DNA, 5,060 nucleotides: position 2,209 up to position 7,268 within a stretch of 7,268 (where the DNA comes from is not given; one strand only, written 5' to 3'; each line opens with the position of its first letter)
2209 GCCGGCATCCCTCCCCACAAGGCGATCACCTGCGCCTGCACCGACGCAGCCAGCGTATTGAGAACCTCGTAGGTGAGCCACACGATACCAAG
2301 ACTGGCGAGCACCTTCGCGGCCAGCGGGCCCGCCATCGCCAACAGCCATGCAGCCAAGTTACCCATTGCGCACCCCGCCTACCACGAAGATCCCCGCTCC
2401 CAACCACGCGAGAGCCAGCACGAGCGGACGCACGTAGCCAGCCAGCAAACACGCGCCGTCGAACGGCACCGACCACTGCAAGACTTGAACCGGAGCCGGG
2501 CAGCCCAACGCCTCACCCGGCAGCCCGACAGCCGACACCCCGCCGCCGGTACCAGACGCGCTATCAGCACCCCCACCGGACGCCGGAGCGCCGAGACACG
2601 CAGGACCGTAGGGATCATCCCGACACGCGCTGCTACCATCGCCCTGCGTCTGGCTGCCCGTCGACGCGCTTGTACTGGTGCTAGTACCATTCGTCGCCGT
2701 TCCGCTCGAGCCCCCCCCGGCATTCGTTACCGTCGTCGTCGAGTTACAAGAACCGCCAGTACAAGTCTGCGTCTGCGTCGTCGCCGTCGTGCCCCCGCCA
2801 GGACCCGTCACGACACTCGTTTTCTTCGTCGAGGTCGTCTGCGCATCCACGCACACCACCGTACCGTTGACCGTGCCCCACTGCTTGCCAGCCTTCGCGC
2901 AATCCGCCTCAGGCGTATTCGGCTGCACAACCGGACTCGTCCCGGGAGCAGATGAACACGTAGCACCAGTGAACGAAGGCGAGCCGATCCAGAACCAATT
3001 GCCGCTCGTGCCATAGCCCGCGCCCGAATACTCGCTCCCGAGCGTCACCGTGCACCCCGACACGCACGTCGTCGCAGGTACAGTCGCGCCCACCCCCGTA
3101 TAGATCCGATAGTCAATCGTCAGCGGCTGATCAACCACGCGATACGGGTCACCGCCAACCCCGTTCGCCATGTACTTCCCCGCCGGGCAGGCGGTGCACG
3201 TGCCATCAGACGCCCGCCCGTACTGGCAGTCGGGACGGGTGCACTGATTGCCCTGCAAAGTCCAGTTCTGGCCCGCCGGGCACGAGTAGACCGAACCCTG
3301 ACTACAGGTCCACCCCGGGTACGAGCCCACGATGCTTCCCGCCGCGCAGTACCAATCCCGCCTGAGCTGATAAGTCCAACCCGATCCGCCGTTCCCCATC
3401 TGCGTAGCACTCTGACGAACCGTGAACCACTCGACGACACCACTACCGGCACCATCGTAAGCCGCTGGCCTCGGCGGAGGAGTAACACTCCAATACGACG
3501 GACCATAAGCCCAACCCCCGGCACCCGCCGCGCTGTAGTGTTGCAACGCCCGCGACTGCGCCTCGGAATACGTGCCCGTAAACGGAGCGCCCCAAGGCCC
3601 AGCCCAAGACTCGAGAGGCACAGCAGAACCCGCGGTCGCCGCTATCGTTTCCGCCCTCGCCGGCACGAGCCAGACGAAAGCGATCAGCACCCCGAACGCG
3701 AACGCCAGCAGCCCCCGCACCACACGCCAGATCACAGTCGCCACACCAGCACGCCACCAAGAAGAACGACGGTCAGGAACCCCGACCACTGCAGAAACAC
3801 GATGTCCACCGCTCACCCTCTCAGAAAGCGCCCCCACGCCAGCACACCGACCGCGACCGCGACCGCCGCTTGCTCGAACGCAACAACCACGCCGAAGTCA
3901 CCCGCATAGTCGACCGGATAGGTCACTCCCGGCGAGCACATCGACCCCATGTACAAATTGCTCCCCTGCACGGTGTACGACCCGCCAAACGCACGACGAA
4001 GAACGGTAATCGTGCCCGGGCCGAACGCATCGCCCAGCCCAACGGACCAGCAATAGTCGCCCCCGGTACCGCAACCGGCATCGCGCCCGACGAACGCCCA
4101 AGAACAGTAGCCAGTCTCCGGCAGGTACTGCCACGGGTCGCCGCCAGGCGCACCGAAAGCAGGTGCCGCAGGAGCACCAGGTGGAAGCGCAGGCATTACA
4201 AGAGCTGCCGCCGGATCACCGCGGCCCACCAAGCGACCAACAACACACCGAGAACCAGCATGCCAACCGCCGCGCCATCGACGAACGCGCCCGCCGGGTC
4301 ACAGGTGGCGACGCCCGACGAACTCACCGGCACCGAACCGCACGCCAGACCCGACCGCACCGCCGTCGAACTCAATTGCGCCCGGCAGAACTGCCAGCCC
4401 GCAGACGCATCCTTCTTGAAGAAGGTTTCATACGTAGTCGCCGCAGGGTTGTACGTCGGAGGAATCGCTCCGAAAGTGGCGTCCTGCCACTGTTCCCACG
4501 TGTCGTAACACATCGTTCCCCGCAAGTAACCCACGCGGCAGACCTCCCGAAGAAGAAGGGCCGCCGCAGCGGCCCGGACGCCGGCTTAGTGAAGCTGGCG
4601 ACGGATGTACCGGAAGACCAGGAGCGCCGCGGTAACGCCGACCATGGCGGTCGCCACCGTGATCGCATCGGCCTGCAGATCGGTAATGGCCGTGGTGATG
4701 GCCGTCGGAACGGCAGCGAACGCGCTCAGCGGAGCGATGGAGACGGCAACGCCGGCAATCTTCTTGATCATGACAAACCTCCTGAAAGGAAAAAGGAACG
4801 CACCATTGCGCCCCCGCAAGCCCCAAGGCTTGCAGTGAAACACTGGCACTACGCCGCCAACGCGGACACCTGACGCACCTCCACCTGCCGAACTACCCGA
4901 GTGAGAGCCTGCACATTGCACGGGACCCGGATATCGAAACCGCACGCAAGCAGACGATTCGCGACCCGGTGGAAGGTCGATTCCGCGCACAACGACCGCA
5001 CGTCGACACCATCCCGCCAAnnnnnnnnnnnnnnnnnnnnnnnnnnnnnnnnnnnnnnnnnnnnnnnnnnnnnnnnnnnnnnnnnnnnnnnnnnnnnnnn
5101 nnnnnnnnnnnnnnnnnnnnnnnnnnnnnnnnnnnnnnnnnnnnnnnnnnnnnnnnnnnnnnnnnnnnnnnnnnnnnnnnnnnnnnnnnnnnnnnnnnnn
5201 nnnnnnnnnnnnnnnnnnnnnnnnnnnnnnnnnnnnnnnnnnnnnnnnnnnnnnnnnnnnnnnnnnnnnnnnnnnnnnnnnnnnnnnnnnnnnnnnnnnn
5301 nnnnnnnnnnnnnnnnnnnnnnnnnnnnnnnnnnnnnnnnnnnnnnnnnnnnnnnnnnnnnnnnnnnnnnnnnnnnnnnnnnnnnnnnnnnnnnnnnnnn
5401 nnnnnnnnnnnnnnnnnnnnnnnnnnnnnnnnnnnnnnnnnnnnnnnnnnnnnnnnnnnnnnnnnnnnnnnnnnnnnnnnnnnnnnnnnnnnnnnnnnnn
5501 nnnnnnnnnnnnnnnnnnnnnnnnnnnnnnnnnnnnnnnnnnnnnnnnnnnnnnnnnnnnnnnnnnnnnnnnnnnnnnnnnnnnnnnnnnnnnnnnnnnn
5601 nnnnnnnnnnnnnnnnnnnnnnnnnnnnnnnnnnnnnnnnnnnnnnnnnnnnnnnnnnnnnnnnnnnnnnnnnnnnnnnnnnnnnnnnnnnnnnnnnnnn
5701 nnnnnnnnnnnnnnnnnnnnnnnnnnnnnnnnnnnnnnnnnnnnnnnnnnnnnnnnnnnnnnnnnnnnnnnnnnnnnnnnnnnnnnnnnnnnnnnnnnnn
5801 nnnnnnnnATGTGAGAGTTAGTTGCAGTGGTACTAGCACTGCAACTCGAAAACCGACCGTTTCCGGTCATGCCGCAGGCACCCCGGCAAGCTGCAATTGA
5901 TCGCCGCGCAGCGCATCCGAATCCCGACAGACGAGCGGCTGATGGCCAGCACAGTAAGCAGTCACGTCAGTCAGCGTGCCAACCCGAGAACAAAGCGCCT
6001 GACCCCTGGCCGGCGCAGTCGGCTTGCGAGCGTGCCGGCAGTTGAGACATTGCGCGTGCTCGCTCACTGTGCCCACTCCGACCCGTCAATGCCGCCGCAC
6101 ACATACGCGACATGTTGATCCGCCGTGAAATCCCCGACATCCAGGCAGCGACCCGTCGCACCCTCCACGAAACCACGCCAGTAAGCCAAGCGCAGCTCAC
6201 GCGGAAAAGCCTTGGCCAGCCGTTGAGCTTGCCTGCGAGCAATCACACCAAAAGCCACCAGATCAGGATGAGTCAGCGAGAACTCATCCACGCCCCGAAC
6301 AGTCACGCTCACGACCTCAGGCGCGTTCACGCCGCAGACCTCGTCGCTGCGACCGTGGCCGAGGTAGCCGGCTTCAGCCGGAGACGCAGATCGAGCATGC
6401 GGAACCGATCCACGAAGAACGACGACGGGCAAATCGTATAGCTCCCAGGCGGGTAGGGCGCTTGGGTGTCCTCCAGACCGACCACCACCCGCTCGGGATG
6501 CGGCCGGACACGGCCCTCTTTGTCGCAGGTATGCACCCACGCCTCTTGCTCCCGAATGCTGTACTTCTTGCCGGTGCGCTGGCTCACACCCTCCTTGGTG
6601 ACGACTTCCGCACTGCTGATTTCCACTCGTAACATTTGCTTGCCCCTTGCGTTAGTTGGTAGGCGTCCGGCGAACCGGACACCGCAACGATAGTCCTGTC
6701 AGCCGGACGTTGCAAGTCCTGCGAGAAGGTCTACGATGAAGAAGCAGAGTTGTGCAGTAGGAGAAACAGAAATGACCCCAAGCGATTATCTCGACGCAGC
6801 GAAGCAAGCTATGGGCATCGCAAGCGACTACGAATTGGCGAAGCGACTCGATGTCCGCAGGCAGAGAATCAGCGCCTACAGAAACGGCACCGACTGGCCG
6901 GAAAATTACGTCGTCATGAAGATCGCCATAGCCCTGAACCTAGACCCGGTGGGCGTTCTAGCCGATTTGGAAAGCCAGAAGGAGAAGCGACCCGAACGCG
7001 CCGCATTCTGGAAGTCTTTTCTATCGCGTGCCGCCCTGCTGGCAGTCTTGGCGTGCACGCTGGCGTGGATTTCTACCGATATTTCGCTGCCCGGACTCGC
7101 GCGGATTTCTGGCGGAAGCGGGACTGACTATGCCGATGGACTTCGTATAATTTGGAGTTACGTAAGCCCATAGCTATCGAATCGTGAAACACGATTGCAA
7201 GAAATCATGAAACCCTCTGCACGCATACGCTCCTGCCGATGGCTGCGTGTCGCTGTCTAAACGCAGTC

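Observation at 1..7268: Complete, circularly closed ~7.17-kb inovirus-like genome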

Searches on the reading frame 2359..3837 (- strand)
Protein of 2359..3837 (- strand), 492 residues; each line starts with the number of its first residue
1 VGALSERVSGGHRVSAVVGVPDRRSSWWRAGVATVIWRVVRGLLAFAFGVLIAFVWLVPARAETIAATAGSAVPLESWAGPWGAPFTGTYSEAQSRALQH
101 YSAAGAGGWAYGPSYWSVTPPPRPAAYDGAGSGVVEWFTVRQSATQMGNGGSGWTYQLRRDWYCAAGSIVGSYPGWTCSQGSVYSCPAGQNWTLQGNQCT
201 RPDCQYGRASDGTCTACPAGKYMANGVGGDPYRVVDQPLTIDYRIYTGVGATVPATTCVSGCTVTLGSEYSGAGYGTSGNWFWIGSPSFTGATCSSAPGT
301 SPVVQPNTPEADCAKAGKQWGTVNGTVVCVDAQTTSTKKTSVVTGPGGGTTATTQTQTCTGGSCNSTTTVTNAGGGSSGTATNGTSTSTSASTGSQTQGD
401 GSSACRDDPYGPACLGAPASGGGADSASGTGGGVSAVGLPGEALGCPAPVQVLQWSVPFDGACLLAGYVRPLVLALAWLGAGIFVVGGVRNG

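Call 5: search_protein_families(library=pfam, proteins=[window:2359-3837:-], max_evalue=0.1)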
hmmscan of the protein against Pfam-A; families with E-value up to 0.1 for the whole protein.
window:2359-3837:- (492 aa): 0 families

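Call 7: search_protein_families(library=phrogs, proteins=[window:2359-3837:-], max_evalue=0.01)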
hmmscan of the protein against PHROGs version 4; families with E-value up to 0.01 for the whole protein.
window:2359-3837:- (492 aa): 1 family
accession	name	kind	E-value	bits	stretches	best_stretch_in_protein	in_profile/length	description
phrog_4352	-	unknown function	2.7e-09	37.4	1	185-414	87-317/479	-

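Call 51: search_protein_families(library=phrogs, proteins=[window:2359-3735:-], max_evalue=0.1)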
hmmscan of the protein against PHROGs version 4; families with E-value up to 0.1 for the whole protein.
window:2359-3735:- (458 aa): 1 family
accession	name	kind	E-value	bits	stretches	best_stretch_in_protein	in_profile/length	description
phrog_4352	-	unknown function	4e-09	36.9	1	151-380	87-317/479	-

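Call 66: search_solved_structures(query=window:2359-3735:-, max_evalue=1)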
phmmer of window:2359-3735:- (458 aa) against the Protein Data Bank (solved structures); distinct sequences matched with E-value up to 1: 0.

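Call 67: search_protein_families(library=ncbifam, proteins=[window:2359-3735:-], max_evalue=0.01)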
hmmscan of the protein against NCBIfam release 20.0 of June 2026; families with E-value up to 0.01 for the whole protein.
window:2359-3735:- (458 aa): 1 family
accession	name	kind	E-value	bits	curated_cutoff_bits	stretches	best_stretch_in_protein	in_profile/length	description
NF041109.1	VF_TspB_C_term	domain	2e-06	27.7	24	1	413-454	2-50/51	virulence factor TspB C-terminal domain-related protein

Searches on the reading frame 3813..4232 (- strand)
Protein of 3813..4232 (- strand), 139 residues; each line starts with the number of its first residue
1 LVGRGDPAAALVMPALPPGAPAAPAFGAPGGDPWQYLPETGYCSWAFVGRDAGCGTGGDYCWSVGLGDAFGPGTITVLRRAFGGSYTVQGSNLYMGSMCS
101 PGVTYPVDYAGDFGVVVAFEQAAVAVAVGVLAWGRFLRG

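Call 5: search_protein_families(library=pfam, proteins=[window:3813-4232:-], max_evalue=0.1)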
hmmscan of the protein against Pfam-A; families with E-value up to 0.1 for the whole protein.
window:3813-4232:- (139 aa): 1 family
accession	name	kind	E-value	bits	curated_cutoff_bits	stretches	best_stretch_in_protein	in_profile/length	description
PF22852.1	SoxE_N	-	0.065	13.5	27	0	113-136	8-31/48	Sulfocyanin, N-terminal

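Call 7: search_protein_families(library=phrogs, proteins=[window:3813-4232:-], max_evalue=0.01)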
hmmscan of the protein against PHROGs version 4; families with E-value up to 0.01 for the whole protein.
window:3813-4232:- (139 aa): 0 families

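Call 22: search_protein_families(library=pfam, proteins=[window:3813-4196:-], max_evalue=0.1)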
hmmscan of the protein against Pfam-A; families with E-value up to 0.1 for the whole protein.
window:3813-4196:- (127 aa): 1 family
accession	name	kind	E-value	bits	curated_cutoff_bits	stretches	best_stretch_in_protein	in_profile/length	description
PF22852.1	SoxE_N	-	0.058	13.7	27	1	101-124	8-31/48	Sulfocyanin, N-terminal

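Call 51: search_protein_families(library=phrogs, proteins=[window:3813-4196:-], max_evalue=0.1)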
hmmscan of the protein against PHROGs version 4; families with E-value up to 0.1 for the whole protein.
window:3813-4196:- (127 aa): 0 families

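Call 67: search_protein_families(library=ncbifam, proteins=[window:3813-4196:-], max_evalue=0.01)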
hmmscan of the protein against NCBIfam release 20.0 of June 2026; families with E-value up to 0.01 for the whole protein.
window:3813-4196:- (127 aa): 0 families

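Call 82: search_protein_families(library=padloc, proteins=[window:3813-4196:-], max_evalue=0.01)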
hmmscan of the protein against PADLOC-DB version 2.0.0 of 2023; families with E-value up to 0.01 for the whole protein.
window:3813-4196:- (127 aa): 0 families

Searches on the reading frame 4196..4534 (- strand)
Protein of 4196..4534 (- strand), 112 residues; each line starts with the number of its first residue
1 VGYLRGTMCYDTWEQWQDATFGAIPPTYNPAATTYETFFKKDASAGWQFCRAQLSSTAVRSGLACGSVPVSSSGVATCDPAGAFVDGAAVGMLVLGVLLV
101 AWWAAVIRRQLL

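Call 5: search_protein_families(library=pfam, proteins=[window:4196-4534:-], max_evalue=0.1)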
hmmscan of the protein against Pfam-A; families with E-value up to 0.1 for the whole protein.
window:4196-4534:- (112 aa): 1 family
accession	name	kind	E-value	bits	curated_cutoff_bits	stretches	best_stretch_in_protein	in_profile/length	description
PF23930.1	DUF7268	-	0.029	14.9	27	1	51-107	4-59/104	Family of unknown function (DUF7268)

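Call 7: search_protein_families(library=phrogs, proteins=[window:4196-4534:-], max_evalue=0.01)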
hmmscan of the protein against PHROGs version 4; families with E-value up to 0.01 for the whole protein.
window:4196-4534:- (112 aa): 1 family
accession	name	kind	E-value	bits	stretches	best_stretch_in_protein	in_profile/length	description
phrog_12382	-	unknown function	7.4e-15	56.1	1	2-111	5-111/111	-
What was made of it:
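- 4196..4534 (-): orf112, C-terminally membrane-anchored, probably a minor virion protein. phrog_12382 7.4e-15 (call 7).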

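Call 67: search_protein_families(library=ncbifam, proteins=[window:4196-4534:-], max_evalue=0.01)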
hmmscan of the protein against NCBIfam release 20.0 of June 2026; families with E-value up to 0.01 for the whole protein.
window:4196-4534:- (112 aa): 0 families

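Call 82: search_protein_families(library=padloc, proteins=[window:4196-4534:-], max_evalue=0.01)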
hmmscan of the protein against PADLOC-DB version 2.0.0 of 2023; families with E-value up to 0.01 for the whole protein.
window:4196-4534:- (112 aa): 0 families

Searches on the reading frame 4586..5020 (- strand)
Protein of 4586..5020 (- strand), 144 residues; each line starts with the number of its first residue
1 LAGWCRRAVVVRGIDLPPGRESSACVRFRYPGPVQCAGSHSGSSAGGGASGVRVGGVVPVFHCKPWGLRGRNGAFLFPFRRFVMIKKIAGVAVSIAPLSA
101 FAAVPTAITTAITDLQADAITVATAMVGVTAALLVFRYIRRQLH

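Call 5: search_protein_families(library=pfam, proteins=[window:4586-5020:-], max_evalue=0.1)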
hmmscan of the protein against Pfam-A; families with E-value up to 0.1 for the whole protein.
window:4586-5020:- (144 aa): 1 family
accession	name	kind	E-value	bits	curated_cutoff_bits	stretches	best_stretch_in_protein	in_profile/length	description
PF05356.16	Phage_Coat_B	-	1e-11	45.1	23.5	1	90-143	3-56/56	Inovirus Coat protein B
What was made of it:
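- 4586..4771 (-): Major coat protein precursor (61 aa: signal peptide plus about 42-aa mature protein). Phage_Coat_B 1e-11 (call 5).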

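Call 7: search_protein_families(library=phrogs, proteins=[window:4586-5020:-], max_evalue=0.01)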
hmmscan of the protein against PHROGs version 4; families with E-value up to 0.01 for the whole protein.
window:4586-5020:- (144 aa): 5 families
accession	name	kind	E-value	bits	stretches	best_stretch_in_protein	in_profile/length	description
phrog_7106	-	head and packaging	5.5e-13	50.1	1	78-143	6-72/72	major head protein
phrog_2374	-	unknown function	0.0024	18.8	1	92-142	18-72/74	-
phrog_1859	-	head and packaging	0.0033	18.7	1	86-131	13-62/76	major head protein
phrog_2145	-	head and packaging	0.0044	18.2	1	79-136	17-73/83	major head protein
phrog_1646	-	head and packaging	0.005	18.2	1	86-135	13-65/81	major coat protein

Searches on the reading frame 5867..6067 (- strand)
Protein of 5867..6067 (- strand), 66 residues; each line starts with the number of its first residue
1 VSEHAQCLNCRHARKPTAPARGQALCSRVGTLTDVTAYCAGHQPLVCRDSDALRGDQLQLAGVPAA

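Call 22: search_protein_families(library=pfam, proteins=[window:5867-6067:-], max_evalue=0.1)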
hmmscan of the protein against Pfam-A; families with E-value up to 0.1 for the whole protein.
window:5867-6067:- (66 aa): 0 families

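Call 51: search_protein_families(library=phrogs, proteins=[window:5867-6067:-], max_evalue=0.1)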
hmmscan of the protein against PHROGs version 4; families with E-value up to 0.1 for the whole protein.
window:5867-6067:- (66 aa): 0 families
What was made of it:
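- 5867..6067 (-): orf66, Cys-rich (CxxC...C...C...C), function unknown. No family hit (calls 22, 51).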

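Call 67: search_protein_families(library=ncbifam, proteins=[window:5867-6067:-], max_evalue=0.01)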
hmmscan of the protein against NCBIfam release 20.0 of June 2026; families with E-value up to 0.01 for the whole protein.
window:5867-6067:- (66 aa): 0 families

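Call 82: search_protein_families(library=padloc, proteins=[window:5867-6067:-], max_evalue=0.01)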
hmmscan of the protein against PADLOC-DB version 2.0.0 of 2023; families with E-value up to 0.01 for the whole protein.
window:5867-6067:- (66 aa): 0 families

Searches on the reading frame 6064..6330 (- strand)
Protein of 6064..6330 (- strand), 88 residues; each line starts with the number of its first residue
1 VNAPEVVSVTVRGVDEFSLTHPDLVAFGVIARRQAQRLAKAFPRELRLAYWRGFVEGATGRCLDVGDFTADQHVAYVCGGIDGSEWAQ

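Call 22: search_protein_families(library=pfam, proteins=[window:6064-6330:-], max_evalue=0.1)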
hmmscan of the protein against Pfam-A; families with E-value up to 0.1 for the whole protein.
window:6064-6330:- (88 aa): 0 families

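Call 51: search_protein_families(library=phrogs, proteins=[window:6064-6330:-], max_evalue=0.1)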
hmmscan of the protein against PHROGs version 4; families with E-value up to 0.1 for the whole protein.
window:6064-6330:- (88 aa): 0 families

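Call 67: search_protein_families(library=ncbifam, proteins=[window:6064-6330:-], max_evalue=0.01)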
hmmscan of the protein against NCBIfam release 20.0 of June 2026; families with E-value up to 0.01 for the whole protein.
window:6064-6330:- (88 aa): 0 families

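Call 82: search_protein_families(library=padloc, proteins=[window:6064-6330:-], max_evalue=0.01)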
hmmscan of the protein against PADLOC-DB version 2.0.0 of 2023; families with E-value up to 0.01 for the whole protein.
window:6064-6330:- (88 aa): 0 families
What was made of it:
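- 6064..6330 (-): orf88, function unknown, start overlaps the ssb stop (GTGA). No family hit (calls 22, 51, 67, 82).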

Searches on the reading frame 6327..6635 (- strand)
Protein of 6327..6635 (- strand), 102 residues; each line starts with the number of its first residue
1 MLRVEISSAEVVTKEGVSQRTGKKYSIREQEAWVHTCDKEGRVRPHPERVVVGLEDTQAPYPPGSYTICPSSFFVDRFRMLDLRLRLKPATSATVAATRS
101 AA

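Call 5: search_protein_families(library=pfam, proteins=[window:6327-6635:-], max_evalue=0.1)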
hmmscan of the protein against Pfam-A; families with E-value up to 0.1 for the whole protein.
window:6327-6635:- (102 aa): 1 family
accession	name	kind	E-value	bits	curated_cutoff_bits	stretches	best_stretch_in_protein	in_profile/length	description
PF02303.23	Phage_DNA_bind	-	7.8e-20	71.4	25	1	3-87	2-82/82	Helix-destabilising protein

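Call 7: search_protein_families(library=phrogs, proteins=[window:6327-6635:-], max_evalue=0.01)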
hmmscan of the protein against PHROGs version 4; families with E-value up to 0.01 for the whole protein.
window:6327-6635:- (102 aa): 2 families
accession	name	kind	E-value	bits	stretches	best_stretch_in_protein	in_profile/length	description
phrog_1199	-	DNA, RNA and nucleotide metabolism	9.2e-17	61.9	1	3-89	5-87/98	single strand DNA binding protein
phrog_2866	-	DNA, RNA and nucleotide metabolism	4.2e-05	24.6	1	10-97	17-102/122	single strand DNA binding protein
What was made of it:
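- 6327..6635 (-): G5P-type ssDNA-binding protein (102 aa). Phage_DNA_bind 7.8e-20, phrog_1199 (calls 5, 7).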

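Call 62: find_encoding_contigs(protein=window:6327-6635:-, flank=10000, max_places=10)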
Protein window:6327-6635:- (102 aa): 4 contigs read that carry it; 4 places shown.
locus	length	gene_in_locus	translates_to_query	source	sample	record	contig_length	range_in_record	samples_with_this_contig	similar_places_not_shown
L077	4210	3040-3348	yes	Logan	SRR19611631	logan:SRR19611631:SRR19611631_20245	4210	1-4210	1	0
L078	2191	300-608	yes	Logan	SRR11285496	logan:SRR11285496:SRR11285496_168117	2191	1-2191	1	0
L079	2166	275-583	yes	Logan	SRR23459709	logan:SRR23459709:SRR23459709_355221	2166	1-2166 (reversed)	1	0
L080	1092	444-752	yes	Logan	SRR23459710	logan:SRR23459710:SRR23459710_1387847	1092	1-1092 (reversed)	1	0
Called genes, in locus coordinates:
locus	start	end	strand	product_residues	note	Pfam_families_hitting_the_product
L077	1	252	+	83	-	?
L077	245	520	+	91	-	PF10734:DUF2523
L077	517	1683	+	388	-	PF05707:Zot, PF13401:AAA_22 (faint)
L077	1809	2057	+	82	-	-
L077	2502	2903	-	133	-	PF01381:HTH_3 (weak)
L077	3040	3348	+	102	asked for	PF02303:Phage_DNA_bind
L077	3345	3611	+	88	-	-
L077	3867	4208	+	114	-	?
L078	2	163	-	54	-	?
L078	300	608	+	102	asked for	PF02303:Phage_DNA_bind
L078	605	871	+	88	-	-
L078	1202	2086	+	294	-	PF05155:G2P_X_C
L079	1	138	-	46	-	?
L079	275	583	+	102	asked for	PF02303:Phage_DNA_bind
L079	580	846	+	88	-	-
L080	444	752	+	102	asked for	PF02303:Phage_DNA_bind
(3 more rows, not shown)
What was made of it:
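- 6327..6635 (-): The identical protein is found on 4 Logan contigs (call 62).
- Tried and rejected: The ssb look-up succeeded (call 62).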

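Call 67: search_protein_families(library=ncbifam, proteins=[window:6327-6635:-], max_evalue=0.01)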
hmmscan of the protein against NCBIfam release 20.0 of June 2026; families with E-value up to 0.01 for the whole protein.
window:6327-6635:- (102 aa): 0 families

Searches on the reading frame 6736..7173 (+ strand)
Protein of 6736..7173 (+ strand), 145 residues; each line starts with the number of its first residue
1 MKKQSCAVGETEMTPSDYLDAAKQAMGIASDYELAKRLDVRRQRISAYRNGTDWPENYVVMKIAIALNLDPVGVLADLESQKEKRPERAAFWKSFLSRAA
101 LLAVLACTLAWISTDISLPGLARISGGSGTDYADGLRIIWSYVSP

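Call 5: search_protein_families(library=pfam, proteins=[window:6736-7173:+], max_evalue=0.1)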
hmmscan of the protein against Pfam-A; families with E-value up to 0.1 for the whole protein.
window:6736-7173:+ (145 aa): 4 families
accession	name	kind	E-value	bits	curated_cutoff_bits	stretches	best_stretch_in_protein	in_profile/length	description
PF01381.28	HTH_3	-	1.3e-06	28.7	23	1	32-71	13-52/55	Helix-turn-helix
PF07022.19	Phage_CI_repr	-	0.01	16.6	22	1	19-68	3-51/65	Bacteriophage CI repressor helix-turn-helix domain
PF13443.12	HTH_26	-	0.015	16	22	1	25-71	8-54/63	Cro/C1-type HTH DNA-binding domain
PF12844.13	HTH_19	-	0.074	13.4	30.2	0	33-71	17-55/64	Helix-turn-helix domain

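Call 7: search_protein_families(library=phrogs, proteins=[window:6736-7173:+], max_evalue=0.01)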
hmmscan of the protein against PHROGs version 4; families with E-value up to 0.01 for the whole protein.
window:6736-7173:+ (145 aa): 7 families
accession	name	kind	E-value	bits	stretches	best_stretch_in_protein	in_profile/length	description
phrog_638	-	transcription regulation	3.6e-21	76.5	1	13-114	2-105/145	transcriptional regulator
phrog_4441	-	DNA, RNA and nucleotide metabolism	3e-19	70.1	1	16-97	6-87/98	HTH DNA binding protein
phrog_34897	-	unknown function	3.4e-06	27.5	1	17-122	6-107/279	-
phrog_3642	-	DNA, RNA and nucleotide metabolism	0.00011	23.1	1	17-85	10-78/79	HTH DNA binding protein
phrog_2439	-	transcription regulation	0.00022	21.2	1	13-79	6-70/367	transcriptional regulator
phrog_2328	-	transcription regulation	0.0041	17.9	1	20-72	21-72/128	transcriptional repressor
phrog_4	-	transcription regulation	0.0076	16.3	1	13-131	135-227/400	transcriptional repressor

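Call 67: search_protein_families(library=ncbifam, proteins=[window:6736-7173:+], max_evalue=0.01)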
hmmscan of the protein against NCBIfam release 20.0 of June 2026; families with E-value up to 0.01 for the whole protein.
window:6736-7173:+ (145 aa): 1 family
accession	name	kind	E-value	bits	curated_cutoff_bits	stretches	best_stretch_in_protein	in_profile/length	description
NF041951.1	phage_RstR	subfamily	0.0027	17.9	80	1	16-69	4-56/108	RstR family transcriptional repressor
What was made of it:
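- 6772..7173 (+): Divergently transcribed HTH repressor (133 aa; an alternative ATG at 6736 gives 145 aa). It has a C-terminal hydrophobic segment. HTH_3 1.3e-6, phrog_638 3.6e-21, weak RstR (calls 5, 7, 67).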

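Call 82: search_protein_families(library=padloc, proteins=[window:6772-7173:+], max_evalue=0.01)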
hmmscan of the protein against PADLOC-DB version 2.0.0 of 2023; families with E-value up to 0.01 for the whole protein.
window:6772-7173:+ (133 aa): 9 families
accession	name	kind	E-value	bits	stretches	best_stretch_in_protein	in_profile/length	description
PDLC03952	RmrA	-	1.1e-06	25.8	1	7-82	27-99/395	-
PDLC03947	RmrA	-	1.4e-05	22.1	1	7-87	16-92/383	-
PDLC03948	RmrA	-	8.5e-05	19.6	1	6-100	12-104/397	-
PDLC03944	RmrA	-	0.0001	19.5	1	20-57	23-60/384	-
PDLC03956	RmrA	-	0.00016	18.9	1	7-86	13-87/399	-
PDLC03954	RmrA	-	0.00065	16.7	1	18-81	25-85/380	-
PDLC03949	RmrA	-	0.0013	15.7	1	7-59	7-58/363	-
PDLC03951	RmrA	-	0.0015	15.5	1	7-100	13-102/400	-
PDLC03955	RmrA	-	0.0054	14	1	7-76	25-91/371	-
